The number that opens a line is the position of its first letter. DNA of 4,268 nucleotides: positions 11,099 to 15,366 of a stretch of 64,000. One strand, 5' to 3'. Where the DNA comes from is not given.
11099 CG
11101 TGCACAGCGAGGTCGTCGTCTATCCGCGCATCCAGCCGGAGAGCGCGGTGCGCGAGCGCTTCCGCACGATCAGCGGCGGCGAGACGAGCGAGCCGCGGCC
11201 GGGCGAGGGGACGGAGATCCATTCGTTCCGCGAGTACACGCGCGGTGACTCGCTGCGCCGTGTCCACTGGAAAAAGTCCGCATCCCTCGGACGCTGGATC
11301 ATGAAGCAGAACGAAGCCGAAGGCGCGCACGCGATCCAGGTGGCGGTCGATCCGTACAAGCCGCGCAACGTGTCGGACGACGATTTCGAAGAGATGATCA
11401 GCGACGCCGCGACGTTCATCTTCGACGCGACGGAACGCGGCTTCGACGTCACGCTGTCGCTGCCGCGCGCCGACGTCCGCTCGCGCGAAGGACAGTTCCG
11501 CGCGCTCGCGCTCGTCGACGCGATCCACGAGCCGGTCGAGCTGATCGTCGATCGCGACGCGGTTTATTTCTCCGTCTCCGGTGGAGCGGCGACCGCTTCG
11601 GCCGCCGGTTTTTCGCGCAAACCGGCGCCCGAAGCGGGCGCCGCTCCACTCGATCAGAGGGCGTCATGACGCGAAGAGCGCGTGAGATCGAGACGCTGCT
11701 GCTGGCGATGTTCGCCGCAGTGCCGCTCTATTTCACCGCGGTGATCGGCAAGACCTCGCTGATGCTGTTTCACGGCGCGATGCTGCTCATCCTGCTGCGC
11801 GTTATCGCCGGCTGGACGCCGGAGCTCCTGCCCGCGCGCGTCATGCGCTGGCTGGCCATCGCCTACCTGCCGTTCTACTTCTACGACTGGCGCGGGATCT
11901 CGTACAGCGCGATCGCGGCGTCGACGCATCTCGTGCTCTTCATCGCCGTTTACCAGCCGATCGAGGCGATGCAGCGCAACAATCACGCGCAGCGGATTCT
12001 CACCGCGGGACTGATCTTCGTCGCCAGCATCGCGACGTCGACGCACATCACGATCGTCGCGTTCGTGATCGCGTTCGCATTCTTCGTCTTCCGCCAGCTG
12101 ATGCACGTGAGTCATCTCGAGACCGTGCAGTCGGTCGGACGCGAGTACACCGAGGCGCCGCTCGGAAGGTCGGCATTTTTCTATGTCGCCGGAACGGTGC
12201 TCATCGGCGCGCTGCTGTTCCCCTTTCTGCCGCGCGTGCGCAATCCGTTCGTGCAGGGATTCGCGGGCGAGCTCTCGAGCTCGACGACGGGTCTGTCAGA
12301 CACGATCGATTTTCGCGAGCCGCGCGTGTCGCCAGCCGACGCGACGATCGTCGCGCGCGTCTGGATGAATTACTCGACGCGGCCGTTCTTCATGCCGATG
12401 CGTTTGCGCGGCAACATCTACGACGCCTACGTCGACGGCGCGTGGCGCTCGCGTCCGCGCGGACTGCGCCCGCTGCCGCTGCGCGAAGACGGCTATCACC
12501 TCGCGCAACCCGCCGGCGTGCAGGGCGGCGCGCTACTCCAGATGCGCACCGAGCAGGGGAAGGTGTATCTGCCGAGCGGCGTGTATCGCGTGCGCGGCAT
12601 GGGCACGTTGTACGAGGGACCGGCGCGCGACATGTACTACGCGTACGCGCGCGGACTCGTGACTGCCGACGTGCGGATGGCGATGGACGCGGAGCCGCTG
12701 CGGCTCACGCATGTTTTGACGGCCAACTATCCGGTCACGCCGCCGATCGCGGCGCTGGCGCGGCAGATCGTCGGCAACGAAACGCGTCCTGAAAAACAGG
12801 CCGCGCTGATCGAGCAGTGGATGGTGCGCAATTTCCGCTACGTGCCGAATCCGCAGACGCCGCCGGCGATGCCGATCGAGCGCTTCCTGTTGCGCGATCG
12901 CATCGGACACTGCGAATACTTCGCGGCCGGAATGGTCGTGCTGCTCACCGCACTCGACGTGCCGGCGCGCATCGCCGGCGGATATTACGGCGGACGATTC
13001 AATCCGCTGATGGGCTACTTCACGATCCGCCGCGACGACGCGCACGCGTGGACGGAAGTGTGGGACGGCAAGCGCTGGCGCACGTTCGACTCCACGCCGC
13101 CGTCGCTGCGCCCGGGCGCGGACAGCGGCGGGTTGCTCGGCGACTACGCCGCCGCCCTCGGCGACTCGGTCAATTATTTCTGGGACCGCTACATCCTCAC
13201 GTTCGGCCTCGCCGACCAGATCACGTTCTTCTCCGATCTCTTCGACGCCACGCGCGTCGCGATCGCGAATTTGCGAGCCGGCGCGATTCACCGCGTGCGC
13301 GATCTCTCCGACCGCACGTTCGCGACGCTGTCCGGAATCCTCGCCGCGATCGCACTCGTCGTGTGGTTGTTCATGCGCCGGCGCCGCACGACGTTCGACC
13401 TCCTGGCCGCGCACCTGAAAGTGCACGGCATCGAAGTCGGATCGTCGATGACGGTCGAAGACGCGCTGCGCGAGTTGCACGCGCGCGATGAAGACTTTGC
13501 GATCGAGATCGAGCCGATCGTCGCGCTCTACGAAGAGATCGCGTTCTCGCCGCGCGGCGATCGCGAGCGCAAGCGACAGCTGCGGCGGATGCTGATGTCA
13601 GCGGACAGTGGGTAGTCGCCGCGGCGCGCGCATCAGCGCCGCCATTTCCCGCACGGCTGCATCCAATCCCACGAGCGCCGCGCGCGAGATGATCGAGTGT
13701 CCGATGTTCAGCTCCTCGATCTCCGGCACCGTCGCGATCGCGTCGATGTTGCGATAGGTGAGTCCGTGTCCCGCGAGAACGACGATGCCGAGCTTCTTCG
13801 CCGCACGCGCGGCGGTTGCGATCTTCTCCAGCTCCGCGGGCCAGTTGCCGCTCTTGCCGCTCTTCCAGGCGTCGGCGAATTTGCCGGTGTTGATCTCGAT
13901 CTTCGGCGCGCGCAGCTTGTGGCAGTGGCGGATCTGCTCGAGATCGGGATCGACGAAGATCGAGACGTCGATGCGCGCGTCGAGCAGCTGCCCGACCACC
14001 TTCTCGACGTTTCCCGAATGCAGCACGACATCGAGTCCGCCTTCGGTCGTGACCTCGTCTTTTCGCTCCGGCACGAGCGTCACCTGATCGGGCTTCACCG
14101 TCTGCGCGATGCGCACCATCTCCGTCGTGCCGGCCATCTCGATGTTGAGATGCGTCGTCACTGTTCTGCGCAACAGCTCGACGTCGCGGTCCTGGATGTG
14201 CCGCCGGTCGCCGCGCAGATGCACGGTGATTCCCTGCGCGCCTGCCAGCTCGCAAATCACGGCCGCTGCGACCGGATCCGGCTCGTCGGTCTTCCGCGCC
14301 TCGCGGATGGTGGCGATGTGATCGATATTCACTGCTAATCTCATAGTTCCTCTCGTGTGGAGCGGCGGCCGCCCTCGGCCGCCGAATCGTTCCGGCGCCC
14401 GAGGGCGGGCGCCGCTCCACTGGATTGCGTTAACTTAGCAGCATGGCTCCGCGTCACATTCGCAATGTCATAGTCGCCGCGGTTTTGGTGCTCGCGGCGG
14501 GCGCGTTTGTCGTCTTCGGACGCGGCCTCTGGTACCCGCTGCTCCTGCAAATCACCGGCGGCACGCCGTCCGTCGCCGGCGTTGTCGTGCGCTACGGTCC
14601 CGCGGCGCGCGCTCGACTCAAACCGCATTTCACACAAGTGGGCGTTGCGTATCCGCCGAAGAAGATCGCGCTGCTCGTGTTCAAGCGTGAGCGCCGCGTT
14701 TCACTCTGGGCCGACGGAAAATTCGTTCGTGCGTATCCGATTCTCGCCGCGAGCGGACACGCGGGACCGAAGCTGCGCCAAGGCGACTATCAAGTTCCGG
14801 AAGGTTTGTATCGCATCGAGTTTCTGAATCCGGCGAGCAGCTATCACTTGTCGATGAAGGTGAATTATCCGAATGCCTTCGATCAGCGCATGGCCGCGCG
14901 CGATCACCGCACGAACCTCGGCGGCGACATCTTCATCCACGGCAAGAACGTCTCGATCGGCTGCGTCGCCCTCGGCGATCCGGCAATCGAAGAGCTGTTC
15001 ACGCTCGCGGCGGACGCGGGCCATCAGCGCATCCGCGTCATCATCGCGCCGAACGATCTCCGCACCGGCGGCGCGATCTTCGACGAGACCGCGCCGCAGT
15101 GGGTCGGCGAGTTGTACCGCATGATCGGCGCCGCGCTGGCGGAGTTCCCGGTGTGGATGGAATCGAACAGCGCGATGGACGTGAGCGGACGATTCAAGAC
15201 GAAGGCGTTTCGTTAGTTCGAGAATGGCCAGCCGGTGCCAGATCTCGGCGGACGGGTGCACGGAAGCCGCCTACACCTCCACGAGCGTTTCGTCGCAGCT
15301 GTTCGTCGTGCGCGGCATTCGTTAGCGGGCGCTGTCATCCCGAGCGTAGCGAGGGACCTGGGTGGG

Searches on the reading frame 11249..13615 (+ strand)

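Call 90: search_protein_families(library=pfam, proteins=[window:11249-13615:+], max_evalue=0.00001)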
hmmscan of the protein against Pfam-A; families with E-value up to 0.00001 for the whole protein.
window:11249-13615:+ (788 aa): 2 families
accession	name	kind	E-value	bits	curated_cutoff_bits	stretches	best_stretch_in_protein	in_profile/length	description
PF01841.26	Transglut_core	-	1.2e-21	77.4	23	1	502-614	2-107/108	Transglutaminase-like superfamily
PF11992.13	TgpA_N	-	1.6e-15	57.4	30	1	160-411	8-266/333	TgpA N-terminal domain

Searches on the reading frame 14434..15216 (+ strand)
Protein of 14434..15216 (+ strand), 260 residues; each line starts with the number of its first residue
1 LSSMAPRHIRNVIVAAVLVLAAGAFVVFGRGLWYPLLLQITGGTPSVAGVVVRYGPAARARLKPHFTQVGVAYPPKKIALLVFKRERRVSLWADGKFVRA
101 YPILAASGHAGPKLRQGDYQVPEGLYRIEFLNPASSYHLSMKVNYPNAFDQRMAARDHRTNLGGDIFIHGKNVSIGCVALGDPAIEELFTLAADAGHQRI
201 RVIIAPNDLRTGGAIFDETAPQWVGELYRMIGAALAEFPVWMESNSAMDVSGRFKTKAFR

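Call 91: search_protein_families(library=pfam, proteins=[window:14434-15216:+], max_evalue=0.00001)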
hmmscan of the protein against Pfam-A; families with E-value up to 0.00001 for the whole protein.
window:14434-15216:+ (260 aa): 1 family
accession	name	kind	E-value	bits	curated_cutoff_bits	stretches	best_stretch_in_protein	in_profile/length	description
PF03734.19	YkuD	-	2e-10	41.9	23.4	1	80-193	4-139/146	L,D-transpeptidase catalytic domain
